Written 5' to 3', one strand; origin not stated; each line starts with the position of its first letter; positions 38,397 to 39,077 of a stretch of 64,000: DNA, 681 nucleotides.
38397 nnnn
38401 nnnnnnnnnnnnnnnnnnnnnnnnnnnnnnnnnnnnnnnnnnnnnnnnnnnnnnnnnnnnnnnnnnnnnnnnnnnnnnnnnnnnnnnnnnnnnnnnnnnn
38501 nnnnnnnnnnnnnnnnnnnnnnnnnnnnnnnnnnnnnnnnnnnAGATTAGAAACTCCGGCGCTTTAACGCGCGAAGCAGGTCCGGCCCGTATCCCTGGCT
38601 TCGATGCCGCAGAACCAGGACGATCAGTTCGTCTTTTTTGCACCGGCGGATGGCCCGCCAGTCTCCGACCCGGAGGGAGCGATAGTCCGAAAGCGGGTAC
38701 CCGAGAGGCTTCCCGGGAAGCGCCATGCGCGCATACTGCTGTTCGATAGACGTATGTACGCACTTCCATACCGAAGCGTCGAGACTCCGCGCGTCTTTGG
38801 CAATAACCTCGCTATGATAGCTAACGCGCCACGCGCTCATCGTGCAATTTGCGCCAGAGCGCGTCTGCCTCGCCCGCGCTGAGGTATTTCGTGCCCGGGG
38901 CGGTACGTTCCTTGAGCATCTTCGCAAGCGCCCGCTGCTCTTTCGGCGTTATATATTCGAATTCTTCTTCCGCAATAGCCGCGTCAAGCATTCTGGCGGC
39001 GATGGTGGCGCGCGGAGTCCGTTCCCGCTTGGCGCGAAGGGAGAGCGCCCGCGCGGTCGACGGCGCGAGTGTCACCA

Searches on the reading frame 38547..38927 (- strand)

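Call 5: search_protein_families(library=pfam, max_evalue=0.1, proteins=[window:38547-38927:-])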
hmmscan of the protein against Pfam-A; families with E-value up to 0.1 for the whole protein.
window:38547-38927:- (126 aa): 2 families
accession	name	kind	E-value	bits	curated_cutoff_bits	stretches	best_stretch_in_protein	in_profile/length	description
PF05016.21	ParE_toxin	-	0.001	20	23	1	66-111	40-87/89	ParE toxin of type II toxin-antitoxin system, parDE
PF19204.5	DUF5876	-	0.031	13.1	25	1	9-63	479-532/566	Family of unknown function (DUF5876)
